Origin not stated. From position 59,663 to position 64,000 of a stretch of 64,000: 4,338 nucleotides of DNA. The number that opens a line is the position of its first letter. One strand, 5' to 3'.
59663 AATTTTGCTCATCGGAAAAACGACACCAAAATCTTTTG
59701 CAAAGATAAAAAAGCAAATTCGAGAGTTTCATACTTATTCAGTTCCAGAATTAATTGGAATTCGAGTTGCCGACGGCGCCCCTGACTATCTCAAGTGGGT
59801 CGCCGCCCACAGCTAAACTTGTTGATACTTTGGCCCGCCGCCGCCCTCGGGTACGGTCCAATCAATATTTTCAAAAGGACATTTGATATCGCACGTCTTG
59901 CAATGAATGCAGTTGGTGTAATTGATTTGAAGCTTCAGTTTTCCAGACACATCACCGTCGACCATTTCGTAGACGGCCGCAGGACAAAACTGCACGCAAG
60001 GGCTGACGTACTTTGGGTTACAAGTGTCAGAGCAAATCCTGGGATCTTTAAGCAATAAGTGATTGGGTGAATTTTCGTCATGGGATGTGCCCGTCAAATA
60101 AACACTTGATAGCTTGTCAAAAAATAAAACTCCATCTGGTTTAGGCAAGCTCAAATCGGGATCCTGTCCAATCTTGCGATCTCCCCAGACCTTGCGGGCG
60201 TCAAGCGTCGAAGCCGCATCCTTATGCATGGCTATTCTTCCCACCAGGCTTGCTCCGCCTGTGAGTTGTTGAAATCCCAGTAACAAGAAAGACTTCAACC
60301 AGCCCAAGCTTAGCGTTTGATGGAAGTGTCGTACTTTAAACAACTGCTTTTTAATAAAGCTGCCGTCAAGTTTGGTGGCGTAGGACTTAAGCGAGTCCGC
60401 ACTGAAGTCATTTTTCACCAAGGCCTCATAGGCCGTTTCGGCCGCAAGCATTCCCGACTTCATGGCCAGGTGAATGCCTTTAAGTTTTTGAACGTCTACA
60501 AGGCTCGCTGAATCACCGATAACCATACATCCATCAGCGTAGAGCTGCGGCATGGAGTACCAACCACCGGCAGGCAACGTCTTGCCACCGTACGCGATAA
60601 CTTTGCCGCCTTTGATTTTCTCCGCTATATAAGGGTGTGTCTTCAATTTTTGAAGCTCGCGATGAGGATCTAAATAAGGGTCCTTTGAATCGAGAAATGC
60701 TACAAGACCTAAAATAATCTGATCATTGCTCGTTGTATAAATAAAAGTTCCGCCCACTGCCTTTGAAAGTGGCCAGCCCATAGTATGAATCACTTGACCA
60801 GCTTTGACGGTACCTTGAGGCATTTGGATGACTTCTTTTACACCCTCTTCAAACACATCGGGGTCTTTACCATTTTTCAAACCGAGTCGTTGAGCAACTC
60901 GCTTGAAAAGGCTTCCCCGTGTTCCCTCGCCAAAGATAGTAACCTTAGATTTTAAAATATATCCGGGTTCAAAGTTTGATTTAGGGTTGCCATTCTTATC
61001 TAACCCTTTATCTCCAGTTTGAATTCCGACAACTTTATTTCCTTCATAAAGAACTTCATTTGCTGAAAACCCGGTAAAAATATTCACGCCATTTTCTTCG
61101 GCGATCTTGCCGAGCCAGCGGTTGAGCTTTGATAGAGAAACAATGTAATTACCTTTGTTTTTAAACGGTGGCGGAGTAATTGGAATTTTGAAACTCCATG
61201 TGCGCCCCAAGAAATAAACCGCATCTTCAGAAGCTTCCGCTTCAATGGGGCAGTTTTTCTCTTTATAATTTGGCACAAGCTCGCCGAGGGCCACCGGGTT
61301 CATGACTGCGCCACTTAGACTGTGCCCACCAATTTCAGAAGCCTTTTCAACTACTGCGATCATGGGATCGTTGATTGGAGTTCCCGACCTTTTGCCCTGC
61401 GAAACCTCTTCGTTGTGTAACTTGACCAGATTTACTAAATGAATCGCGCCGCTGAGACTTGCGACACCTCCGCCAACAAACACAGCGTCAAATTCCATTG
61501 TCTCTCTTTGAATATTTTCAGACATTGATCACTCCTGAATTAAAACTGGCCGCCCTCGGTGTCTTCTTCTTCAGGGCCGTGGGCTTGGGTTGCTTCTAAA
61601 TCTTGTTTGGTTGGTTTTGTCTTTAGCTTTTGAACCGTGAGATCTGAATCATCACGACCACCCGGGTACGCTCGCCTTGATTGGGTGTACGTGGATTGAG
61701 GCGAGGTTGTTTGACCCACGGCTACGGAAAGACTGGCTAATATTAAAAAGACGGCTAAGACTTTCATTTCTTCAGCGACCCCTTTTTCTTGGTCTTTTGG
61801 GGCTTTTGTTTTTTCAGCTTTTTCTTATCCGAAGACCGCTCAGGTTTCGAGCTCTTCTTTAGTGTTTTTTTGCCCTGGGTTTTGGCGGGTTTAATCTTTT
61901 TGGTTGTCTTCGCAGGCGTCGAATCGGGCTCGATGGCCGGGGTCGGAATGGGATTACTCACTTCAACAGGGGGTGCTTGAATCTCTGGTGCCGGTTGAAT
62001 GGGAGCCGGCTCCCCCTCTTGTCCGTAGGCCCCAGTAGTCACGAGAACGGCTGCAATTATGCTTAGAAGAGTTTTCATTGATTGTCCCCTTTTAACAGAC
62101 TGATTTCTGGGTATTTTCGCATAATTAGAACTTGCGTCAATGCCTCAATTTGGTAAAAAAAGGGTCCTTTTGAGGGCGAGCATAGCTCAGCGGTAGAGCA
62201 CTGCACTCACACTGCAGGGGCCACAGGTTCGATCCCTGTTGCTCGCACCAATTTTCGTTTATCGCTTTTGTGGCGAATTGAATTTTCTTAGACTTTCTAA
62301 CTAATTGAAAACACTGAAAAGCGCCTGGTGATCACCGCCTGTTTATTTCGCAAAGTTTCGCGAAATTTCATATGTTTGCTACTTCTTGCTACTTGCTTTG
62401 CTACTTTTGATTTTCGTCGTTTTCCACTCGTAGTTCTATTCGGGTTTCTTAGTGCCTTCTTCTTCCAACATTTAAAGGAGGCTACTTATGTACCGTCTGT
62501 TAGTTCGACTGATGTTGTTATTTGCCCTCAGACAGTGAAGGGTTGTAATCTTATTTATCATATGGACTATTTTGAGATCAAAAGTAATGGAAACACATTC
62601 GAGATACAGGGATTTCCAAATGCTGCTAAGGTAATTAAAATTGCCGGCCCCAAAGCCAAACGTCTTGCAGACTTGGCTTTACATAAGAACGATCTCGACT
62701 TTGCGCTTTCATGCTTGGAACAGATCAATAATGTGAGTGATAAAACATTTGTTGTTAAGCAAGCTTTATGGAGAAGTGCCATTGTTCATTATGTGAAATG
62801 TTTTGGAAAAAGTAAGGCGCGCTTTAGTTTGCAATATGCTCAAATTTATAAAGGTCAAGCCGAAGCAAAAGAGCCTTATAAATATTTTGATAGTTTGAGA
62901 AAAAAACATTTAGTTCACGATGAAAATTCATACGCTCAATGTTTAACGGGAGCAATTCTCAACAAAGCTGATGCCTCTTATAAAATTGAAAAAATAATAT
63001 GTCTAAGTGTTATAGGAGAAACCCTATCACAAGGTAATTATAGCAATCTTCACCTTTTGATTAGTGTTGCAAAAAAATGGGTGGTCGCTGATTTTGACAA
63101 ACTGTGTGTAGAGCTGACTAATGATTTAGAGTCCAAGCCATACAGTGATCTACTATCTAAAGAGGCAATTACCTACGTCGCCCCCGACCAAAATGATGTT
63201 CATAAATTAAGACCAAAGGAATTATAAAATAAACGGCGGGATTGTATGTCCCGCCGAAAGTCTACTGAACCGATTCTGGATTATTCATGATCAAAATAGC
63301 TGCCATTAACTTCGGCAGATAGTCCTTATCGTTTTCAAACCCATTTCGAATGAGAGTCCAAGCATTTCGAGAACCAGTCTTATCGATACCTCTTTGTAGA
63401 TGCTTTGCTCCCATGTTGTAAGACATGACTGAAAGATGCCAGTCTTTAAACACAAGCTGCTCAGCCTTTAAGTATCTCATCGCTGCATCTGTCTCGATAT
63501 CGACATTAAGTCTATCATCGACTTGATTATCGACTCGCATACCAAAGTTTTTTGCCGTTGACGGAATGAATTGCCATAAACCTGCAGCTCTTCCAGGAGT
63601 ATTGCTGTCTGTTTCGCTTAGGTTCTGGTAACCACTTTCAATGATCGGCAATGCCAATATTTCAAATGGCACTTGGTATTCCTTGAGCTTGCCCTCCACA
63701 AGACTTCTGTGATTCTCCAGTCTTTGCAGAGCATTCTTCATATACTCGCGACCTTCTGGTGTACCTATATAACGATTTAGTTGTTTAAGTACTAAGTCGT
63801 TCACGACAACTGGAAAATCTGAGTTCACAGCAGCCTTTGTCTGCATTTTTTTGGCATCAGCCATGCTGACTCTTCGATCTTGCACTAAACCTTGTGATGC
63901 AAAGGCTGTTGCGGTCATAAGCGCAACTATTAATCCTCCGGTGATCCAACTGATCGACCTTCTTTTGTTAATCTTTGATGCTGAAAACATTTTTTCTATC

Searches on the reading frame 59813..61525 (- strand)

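Call 43: search_protein_families(library=pfam, proteins=[window:59813-61525:-], max_evalue=0.001)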
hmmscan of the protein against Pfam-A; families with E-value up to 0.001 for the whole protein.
window:59813-61525:- (570 aa): 3 families
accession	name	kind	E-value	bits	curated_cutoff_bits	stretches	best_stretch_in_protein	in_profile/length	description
PF05187.19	Fer4_ETF_QO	-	3.7e-41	139.9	24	1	465-568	1-104/104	Electron transfer flavoprotein-ubiquinone oxidoreductase, 4Fe-4S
PF21162.3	ETFQO_UQ-bd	-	4.1e-27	95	27.7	1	227-317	3-96/96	ETF-QO, ubiquinone-binding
PF12838.12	Fer4_7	-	0.00065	20.6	27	0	509-552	7-51/52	4Fe-4S dicluster domain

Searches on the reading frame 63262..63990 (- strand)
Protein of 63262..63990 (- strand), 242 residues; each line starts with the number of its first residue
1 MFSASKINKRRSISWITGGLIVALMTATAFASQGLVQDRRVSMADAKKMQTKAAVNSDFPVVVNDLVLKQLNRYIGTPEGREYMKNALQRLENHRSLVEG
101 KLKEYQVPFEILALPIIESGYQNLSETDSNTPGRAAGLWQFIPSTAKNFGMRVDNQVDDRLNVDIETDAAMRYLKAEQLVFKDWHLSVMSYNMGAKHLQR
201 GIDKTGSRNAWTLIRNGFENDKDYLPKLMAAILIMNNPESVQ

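Call 43: search_protein_families(library=pfam, proteins=[window:63262-63990:-], max_evalue=0.001)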
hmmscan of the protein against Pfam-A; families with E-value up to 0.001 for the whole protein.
window:63262-63990:- (242 aa): 1 family
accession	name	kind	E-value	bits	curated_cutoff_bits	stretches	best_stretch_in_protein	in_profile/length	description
PF01464.25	SLT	-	4.9e-19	68.5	21.3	1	102-213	8-116/117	Transglycosylase SLT domain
